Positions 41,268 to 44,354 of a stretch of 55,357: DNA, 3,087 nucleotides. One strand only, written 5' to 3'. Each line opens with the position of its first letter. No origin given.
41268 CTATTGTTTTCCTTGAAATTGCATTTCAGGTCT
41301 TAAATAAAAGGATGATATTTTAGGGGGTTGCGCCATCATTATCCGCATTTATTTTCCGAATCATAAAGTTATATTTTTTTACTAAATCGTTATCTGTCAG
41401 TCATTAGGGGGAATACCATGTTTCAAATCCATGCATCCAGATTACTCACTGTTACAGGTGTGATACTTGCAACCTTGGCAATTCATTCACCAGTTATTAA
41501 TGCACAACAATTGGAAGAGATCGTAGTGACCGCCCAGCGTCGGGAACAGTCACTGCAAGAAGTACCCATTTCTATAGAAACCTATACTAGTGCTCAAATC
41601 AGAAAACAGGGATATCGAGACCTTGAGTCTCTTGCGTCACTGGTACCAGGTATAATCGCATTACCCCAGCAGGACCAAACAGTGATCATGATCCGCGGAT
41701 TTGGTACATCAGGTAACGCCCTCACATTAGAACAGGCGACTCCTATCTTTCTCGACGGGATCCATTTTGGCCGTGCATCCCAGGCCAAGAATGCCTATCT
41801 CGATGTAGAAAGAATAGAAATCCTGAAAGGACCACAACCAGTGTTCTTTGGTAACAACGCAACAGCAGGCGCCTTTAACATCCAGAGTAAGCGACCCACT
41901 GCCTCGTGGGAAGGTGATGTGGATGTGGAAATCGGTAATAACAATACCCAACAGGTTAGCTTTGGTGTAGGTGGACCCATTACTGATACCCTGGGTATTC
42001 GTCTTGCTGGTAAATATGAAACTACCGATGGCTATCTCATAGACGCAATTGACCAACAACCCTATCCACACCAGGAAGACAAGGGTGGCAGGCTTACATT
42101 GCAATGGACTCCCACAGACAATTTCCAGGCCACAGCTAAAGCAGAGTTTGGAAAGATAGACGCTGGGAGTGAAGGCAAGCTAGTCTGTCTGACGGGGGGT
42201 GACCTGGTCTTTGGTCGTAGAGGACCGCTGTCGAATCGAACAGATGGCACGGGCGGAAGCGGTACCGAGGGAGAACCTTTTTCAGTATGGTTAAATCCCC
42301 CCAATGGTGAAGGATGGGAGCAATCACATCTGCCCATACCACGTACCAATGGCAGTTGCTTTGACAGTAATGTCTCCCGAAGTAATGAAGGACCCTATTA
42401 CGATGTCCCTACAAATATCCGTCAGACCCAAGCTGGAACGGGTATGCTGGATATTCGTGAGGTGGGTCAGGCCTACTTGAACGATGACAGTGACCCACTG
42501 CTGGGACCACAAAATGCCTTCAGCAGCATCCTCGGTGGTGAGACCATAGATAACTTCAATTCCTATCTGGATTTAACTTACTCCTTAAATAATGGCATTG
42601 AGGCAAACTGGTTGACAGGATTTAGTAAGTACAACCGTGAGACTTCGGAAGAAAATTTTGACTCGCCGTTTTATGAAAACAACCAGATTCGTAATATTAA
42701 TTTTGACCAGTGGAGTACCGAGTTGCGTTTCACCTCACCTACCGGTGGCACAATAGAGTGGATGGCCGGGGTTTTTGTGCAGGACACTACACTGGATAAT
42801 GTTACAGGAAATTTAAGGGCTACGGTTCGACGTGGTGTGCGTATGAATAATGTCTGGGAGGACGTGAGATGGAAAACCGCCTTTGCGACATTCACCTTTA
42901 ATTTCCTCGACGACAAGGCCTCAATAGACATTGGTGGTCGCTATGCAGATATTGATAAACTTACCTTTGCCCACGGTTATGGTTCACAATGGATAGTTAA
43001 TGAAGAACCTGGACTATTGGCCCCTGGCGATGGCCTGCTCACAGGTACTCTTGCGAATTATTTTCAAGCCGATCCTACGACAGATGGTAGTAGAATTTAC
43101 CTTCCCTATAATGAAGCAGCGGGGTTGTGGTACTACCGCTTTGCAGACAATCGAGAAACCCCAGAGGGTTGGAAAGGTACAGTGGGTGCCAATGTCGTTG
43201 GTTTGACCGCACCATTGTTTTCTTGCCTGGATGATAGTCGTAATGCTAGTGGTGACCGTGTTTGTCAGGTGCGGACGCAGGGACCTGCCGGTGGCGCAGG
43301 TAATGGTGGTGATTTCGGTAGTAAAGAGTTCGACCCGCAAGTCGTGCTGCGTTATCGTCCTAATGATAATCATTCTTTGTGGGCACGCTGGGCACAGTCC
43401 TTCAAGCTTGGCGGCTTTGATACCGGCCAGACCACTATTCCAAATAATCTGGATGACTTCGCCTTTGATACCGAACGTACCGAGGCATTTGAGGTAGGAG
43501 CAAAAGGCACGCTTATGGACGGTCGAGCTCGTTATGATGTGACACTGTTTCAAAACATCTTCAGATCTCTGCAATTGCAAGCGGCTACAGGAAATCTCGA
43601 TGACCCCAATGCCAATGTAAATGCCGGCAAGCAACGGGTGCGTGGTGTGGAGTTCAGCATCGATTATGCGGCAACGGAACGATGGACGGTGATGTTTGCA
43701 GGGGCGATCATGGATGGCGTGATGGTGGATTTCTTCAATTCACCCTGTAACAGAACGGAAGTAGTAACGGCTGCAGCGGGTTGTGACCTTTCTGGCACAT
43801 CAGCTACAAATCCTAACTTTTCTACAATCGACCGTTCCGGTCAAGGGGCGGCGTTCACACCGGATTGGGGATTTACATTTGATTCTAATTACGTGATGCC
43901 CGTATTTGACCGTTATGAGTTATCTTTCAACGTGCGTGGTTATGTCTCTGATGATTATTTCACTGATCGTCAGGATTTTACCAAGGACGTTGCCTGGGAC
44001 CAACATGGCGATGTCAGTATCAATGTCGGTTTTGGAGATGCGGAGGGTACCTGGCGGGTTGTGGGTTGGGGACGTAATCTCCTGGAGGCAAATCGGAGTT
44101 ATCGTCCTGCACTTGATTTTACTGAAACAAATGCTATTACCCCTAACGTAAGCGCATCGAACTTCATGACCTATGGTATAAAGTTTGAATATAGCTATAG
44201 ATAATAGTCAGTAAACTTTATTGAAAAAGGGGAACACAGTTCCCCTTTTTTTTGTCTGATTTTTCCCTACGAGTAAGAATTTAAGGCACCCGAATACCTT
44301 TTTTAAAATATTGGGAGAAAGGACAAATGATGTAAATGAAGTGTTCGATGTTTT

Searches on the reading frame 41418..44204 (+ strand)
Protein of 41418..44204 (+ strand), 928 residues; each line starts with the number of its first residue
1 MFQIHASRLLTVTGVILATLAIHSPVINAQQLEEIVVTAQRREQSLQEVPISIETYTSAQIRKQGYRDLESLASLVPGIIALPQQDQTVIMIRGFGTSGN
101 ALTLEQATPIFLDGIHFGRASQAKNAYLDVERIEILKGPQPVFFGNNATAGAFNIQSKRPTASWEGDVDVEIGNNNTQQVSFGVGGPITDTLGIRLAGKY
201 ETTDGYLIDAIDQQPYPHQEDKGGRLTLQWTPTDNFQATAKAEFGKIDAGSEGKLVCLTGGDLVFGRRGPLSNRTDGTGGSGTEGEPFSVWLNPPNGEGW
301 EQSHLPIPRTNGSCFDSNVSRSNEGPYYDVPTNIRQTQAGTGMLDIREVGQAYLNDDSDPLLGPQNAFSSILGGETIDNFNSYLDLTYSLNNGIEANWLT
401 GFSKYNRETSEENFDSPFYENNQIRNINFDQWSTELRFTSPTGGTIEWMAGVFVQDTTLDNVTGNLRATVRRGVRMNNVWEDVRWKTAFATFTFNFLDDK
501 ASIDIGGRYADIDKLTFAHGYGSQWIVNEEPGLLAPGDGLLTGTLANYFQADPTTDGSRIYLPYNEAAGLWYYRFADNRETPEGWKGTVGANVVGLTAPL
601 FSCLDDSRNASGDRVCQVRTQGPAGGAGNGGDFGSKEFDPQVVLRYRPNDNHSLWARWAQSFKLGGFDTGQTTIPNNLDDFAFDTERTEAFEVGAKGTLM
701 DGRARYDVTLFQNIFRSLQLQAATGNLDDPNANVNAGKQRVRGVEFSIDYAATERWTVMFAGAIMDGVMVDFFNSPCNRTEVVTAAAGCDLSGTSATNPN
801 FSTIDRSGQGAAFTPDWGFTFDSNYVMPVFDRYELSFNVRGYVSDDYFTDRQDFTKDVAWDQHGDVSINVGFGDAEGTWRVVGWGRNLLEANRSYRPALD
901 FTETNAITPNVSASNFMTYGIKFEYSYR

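Call 39: search_protein_families(library=pfam, proteins=[window:41418-44204:+], max_evalue=0.0001)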
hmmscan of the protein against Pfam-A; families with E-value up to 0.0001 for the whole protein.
window:41418-44204:+ (928 aa): 2 families
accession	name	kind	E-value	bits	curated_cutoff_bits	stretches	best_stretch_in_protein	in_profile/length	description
PF00593.30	TonB_dep_Rec_b-barrel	-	7e-17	62.8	27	1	344-888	38-436/436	TonB dependent receptor-like, beta-barrel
PF07715.20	Plug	-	1e-15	58.6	23.9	1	46-152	2-107/107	TonB-dependent Receptor Plug Domain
